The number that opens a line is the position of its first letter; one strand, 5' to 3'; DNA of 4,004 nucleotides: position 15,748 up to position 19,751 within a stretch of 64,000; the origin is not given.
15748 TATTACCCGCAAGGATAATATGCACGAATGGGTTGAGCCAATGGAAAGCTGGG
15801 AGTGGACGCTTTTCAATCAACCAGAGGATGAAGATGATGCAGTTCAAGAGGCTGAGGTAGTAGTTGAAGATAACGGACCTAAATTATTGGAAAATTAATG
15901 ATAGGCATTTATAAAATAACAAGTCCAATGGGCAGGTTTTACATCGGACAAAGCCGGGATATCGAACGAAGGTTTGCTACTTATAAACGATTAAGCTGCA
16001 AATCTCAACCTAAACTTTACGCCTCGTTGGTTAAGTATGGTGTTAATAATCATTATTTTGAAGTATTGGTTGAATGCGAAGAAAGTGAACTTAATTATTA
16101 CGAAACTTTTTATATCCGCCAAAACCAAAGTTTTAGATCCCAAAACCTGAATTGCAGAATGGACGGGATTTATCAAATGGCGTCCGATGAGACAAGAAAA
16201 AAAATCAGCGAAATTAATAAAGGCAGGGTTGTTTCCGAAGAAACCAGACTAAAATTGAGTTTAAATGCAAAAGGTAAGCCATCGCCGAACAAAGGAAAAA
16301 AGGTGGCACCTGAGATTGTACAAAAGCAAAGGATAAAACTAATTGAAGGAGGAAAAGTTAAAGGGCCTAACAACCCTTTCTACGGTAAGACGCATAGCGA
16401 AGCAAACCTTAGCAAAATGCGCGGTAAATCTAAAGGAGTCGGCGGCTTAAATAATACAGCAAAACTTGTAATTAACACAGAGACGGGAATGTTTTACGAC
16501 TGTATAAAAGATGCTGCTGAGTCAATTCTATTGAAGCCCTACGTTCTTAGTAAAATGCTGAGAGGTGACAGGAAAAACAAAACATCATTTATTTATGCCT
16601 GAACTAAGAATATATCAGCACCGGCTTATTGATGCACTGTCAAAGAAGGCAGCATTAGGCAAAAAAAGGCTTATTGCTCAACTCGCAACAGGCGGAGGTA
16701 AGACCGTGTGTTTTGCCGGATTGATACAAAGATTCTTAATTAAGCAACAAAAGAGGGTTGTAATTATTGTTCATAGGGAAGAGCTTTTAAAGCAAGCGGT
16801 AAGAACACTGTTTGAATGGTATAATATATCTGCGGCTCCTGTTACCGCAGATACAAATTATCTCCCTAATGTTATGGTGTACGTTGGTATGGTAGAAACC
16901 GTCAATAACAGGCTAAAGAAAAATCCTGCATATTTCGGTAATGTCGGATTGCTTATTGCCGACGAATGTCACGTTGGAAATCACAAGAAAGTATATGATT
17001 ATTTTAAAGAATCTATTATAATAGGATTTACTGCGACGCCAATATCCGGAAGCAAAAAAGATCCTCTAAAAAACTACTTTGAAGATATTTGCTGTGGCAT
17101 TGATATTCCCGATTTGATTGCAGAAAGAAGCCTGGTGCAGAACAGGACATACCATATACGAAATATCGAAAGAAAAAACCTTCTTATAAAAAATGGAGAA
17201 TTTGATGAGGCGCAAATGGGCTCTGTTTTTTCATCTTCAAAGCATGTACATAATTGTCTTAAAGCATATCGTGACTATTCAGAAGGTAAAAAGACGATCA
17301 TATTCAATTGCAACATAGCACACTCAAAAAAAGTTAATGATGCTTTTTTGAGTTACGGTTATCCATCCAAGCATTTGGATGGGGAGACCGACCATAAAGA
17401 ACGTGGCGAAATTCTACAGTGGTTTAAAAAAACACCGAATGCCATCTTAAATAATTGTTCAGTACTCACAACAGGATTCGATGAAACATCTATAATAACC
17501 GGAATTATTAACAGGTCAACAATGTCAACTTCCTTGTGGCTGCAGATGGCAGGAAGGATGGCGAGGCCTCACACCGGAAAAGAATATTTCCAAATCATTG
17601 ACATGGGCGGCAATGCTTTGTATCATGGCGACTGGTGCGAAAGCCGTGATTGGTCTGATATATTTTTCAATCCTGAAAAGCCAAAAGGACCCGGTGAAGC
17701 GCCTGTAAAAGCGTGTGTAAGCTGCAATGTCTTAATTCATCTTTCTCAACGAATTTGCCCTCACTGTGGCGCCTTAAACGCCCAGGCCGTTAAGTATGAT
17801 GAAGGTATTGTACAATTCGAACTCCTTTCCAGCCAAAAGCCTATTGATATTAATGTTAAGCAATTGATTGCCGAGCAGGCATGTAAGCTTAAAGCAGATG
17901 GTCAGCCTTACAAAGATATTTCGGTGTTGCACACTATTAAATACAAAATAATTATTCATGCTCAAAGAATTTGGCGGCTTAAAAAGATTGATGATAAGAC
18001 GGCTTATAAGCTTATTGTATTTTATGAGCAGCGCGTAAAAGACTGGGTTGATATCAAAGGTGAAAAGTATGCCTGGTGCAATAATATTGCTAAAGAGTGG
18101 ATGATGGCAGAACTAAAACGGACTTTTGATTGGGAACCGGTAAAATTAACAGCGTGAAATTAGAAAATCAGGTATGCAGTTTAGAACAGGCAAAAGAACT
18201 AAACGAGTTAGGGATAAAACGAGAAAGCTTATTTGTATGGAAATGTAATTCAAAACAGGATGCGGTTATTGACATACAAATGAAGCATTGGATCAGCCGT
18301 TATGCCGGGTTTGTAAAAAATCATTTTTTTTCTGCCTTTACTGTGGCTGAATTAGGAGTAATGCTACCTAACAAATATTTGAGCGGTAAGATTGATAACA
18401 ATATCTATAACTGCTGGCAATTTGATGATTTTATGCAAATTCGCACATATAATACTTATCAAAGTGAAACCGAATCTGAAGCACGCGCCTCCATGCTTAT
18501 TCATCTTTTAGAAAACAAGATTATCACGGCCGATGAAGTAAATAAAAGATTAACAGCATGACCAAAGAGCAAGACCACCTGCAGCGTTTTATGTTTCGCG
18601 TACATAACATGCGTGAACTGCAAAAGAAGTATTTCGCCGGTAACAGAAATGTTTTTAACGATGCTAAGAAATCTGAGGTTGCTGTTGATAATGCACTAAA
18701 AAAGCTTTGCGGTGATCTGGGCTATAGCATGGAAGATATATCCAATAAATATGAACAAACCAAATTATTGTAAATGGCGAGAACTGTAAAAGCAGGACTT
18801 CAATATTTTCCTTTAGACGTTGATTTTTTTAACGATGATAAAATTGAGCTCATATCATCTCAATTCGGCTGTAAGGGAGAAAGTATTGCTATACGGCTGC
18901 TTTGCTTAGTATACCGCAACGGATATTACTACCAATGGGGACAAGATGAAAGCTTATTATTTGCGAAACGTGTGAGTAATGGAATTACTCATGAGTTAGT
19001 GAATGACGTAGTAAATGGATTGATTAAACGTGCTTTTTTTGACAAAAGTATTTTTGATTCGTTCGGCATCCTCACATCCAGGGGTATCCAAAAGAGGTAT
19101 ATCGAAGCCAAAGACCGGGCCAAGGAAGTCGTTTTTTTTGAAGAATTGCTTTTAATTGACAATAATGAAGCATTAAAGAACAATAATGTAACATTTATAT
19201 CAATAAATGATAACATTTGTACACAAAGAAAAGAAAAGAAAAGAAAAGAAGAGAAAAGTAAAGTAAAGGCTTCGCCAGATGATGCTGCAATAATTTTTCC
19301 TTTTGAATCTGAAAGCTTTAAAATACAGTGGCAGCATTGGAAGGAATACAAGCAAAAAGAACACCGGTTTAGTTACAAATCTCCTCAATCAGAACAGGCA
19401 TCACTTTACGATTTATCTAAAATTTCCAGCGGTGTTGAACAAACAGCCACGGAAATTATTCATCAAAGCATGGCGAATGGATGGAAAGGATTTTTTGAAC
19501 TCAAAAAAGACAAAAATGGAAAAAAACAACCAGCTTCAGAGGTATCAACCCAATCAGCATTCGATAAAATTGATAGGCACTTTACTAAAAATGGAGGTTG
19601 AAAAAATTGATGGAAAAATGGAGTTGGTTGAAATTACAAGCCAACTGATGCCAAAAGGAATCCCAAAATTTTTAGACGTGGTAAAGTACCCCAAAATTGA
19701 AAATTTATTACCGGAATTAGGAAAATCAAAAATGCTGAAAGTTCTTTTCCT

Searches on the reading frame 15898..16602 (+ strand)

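Call 74: search_protein_families(library=pfam, proteins=[window:15898-16602:+], max_evalue=0.001)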
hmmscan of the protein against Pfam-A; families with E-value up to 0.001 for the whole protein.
window:15898-16602:+ (234 aa): 2 families
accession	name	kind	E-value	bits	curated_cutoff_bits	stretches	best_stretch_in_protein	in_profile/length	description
PF07460.16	NUMOD3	-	4.8e-15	55.6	20.4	2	109-139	1-31/37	NUMOD3 motif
PF01541.30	GIY-YIG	-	7.1e-06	26.7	22.6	1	2-78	2-74/78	GIY-YIG catalytic domain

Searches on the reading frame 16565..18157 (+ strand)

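Call 73: search_protein_families(library=pfam, proteins=[window:16565-18157:+], max_evalue=0.001)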
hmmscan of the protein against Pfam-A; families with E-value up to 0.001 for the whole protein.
window:16565-18157:+ (530 aa): 4 families
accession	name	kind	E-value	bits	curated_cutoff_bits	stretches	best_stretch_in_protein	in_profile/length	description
PF04851.21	ResIII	-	4.5e-26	92.1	22.5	1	13-160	3-163/164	Type III restriction enzyme, res subunit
PF00270.35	DEAD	-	7.9e-13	48.9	26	1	28-160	9-161/167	DEAD/DEAH box helicase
PF00271.37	Helicase_C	-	2.7e-11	44.1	23.5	1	235-335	10-109/110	Helicase conserved C-terminal domain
PF18766.7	SWI2_SNF2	-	1.3e-08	35.3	26.7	1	42-181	27-176/221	SWI2/SNF2 ATPase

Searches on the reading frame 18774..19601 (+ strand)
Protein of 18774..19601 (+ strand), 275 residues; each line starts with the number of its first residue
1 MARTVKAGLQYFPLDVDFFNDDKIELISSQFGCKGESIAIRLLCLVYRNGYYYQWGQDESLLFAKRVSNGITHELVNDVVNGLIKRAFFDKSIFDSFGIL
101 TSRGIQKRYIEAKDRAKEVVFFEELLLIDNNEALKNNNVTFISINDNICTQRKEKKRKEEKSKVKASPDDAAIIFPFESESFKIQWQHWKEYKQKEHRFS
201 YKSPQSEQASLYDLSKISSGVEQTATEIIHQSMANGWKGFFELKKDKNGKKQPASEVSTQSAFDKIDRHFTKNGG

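Call 73: search_protein_families(library=pfam, proteins=[window:18774-19601:+], max_evalue=0.001)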
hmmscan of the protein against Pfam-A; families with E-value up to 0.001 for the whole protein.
window:18774-19601:+ (275 aa): 1 family
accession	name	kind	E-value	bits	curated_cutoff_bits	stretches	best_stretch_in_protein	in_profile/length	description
PF14297.12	Lin1244_N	-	3.3e-28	98.7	25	1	11-105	1-95/95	Lin1244/Lin1753-like, N-terminal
